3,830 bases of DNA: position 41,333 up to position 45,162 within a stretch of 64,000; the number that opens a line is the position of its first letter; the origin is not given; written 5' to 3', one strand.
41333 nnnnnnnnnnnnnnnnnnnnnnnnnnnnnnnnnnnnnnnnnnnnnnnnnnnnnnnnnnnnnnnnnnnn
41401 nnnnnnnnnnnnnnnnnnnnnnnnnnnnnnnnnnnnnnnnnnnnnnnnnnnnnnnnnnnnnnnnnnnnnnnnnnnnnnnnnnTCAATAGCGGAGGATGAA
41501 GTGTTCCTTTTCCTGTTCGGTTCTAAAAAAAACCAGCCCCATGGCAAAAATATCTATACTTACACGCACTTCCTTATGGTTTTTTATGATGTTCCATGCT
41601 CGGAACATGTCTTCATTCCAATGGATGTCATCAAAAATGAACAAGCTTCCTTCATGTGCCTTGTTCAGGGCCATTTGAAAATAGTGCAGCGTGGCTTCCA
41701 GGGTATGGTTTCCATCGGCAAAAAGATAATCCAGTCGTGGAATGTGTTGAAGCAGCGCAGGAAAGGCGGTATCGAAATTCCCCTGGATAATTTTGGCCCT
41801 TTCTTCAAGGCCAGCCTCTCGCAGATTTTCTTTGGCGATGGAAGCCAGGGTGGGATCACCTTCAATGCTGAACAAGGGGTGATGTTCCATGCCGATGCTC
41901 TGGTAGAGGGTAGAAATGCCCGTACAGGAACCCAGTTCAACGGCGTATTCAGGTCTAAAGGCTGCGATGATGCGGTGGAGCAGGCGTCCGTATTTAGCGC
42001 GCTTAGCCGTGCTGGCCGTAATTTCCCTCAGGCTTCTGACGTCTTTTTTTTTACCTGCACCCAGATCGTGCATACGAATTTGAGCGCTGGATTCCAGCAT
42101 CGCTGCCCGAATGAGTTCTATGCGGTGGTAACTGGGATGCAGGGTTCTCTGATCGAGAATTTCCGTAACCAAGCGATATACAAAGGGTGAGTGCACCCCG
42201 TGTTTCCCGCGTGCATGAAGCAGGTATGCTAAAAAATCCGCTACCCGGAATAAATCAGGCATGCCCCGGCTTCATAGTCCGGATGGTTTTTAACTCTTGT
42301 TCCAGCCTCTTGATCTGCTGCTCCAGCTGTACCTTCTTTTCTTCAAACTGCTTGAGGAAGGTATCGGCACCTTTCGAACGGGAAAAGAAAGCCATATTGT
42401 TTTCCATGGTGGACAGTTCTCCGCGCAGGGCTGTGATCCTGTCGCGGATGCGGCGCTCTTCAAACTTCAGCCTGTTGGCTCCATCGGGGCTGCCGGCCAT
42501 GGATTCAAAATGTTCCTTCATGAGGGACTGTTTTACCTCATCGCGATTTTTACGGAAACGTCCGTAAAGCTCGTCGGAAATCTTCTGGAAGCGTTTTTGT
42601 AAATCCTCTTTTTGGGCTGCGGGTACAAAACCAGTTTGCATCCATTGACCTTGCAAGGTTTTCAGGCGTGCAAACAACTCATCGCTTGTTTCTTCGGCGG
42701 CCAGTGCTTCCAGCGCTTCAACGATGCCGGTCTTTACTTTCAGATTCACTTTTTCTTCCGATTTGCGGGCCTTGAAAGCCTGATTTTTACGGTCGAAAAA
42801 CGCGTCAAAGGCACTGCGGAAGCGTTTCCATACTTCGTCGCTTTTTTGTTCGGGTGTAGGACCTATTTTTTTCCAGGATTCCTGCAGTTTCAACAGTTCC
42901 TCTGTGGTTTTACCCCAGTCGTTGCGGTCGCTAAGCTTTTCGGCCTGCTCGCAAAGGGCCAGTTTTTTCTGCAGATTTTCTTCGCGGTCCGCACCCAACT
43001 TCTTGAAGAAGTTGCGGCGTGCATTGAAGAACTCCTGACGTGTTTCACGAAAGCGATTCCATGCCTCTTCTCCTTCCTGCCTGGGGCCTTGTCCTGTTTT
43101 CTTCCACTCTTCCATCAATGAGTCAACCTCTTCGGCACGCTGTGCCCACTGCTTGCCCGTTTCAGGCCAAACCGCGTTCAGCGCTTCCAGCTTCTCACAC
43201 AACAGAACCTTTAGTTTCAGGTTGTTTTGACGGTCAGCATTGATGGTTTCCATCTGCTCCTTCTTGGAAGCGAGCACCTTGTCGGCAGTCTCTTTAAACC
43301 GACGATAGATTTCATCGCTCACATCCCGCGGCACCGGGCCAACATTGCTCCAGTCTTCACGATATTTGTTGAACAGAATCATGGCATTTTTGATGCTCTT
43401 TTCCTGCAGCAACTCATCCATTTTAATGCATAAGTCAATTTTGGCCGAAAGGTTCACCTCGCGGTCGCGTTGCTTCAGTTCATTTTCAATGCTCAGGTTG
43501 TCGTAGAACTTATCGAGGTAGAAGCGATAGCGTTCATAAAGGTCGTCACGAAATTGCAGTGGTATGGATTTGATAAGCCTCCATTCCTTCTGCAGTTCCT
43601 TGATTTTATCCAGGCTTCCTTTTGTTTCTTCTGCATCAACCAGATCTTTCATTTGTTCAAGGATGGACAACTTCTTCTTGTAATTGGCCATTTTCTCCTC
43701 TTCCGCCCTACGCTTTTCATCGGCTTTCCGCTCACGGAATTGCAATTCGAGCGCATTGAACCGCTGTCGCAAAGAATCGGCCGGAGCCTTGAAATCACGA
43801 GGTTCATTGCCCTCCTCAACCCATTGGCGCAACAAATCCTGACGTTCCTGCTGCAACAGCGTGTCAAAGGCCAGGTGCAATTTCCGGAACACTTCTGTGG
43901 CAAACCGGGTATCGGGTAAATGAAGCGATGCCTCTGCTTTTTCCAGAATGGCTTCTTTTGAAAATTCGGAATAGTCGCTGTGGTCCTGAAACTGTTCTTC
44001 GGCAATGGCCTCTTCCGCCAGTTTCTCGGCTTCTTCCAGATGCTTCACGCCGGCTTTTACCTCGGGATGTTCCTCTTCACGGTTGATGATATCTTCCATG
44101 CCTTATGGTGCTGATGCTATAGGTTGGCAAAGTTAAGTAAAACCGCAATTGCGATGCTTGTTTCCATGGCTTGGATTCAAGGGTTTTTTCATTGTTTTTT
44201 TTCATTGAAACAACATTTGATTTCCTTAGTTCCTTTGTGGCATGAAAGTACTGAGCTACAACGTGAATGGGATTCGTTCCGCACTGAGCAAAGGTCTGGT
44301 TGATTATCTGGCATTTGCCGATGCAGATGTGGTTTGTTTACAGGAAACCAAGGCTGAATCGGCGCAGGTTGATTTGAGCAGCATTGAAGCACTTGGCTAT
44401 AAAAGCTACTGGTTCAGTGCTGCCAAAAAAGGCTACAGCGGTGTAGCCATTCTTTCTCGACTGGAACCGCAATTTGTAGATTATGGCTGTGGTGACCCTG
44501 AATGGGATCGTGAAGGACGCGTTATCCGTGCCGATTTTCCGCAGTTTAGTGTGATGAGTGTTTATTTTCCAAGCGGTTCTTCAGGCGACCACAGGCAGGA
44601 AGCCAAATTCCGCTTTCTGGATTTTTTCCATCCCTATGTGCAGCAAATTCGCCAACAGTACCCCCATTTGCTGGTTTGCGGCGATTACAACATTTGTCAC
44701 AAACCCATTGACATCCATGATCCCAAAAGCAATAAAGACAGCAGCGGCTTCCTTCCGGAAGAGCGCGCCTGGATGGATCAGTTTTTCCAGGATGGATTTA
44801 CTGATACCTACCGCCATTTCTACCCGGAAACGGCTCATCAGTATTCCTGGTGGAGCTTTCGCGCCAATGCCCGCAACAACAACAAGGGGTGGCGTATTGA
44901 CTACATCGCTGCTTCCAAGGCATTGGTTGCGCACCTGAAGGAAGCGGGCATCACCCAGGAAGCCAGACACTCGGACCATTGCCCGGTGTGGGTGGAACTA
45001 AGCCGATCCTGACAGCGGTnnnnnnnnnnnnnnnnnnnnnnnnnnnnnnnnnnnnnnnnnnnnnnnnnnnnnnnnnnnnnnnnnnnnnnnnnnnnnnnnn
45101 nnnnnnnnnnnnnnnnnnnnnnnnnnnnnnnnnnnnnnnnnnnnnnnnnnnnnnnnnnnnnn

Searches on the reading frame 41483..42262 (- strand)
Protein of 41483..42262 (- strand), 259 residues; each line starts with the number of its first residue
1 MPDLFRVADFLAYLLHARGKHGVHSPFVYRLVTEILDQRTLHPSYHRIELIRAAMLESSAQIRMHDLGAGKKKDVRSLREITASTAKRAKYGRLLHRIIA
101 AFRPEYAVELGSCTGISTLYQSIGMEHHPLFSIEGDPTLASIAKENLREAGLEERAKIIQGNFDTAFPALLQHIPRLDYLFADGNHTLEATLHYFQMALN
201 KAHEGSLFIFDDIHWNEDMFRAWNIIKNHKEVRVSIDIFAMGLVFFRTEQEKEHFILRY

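Call 61: search_protein_families(library=pfam, proteins=[window:41483-42262:-], max_evalue=0.001)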
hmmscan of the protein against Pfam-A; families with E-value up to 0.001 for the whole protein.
window:41483-42262:- (259 aa): 2 families
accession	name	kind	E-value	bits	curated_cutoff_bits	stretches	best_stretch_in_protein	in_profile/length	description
PF13578.12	Methyltransf_24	-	1.2e-15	58.7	26.3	1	108-213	1-105/105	Methyltransferase domain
PF01596.23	Methyltransf_3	-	9.7e-09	35.3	22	1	86-218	30-160/204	O-methyltransferase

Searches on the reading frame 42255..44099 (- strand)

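Call 3: search_protein_families(library=pfam, proteins=[window:42255-44099:-], max_evalue=0.01)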
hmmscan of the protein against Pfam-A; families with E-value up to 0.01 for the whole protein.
window:42255-44099:- (614 aa): 1 family
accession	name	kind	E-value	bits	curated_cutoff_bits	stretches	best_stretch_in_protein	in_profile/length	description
PF03993.17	DUF349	-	4.7e-76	251.6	23.9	5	347-417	3-74/75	Domain of Unknown Function (DUF349)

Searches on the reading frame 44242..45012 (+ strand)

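Call 3: search_protein_families(library=pfam, proteins=[window:44242-45012:+], max_evalue=0.01)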
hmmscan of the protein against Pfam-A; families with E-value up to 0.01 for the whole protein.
window:44242-45012:+ (256 aa): 1 family
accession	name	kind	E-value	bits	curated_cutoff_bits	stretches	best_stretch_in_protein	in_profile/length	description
PF03372.29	Exo_endo_phos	-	4.9e-32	111.8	24.5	1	4-239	1-217/225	Endonuclease/Exonuclease/phosphatase family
